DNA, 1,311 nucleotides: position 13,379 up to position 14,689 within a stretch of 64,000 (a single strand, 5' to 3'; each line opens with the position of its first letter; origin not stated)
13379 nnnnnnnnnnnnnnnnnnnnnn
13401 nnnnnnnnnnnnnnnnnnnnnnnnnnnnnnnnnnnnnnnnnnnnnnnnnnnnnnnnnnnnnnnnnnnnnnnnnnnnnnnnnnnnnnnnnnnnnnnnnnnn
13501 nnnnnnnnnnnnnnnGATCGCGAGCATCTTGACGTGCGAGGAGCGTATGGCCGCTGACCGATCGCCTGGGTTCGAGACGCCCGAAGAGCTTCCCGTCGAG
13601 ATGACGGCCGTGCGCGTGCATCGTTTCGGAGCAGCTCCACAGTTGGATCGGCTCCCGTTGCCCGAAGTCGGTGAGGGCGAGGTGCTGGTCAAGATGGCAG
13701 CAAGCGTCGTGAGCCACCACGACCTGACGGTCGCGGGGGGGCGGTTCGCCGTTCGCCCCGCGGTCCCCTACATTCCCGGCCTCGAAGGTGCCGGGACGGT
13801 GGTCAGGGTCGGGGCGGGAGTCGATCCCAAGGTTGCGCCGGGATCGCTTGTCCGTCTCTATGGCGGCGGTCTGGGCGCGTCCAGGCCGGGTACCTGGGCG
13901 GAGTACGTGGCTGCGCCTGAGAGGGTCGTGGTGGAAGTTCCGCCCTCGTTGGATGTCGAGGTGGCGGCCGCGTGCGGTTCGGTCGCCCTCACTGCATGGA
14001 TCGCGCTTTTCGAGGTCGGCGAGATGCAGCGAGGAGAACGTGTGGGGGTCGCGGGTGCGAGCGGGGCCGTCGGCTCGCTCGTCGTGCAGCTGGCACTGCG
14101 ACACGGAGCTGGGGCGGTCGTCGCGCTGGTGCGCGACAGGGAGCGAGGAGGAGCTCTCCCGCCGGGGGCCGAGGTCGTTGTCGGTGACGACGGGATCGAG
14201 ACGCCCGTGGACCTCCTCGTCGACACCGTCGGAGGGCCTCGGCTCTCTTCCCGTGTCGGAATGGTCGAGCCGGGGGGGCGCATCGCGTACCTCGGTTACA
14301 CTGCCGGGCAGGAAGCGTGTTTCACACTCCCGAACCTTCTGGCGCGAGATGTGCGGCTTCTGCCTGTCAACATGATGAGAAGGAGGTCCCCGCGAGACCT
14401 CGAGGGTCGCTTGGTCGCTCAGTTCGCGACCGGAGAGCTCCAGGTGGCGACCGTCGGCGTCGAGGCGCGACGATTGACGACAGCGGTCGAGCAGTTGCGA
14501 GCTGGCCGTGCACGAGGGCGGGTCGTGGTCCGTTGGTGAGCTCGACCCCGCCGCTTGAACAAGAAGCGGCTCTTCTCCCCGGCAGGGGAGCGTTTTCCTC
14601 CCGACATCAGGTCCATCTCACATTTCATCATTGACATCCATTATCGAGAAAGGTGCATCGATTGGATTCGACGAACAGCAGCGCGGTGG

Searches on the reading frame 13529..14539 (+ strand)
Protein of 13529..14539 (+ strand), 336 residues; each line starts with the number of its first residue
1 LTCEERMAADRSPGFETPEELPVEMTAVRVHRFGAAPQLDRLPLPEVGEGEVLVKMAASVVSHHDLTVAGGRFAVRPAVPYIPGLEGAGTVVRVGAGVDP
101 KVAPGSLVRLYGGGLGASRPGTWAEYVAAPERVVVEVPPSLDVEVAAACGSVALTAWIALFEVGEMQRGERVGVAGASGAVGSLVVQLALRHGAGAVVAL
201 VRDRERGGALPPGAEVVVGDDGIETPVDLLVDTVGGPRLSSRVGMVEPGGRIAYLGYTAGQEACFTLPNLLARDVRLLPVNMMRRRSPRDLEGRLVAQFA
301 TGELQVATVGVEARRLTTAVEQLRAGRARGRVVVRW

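Call 78: search_protein_families(library=pfam, proteins=[window:13529-14539:+], max_evalue=0.00001)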
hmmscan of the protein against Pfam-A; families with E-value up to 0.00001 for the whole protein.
window:13529-14539:+ (336 aa): 4 families
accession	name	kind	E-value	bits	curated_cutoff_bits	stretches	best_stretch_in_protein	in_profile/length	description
PF08240.17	ADH_N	-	1.6e-12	48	23.5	1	48-138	1-103/104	Alcohol dehydrogenase GroES-like domain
PF00107.32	ADH_zinc_N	-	2.4e-09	37.7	31.8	1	180-288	1-117/129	Zinc-binding dehydrogenase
PF13602.12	ADH_zinc_N_2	-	3.3e-07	31.7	27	1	225-334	22-134/134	Zinc-binding dehydrogenase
PF13460.12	NAD_binding_10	-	6.2e-06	26.6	27.2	1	176-220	1-47/184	NAD(P)H-binding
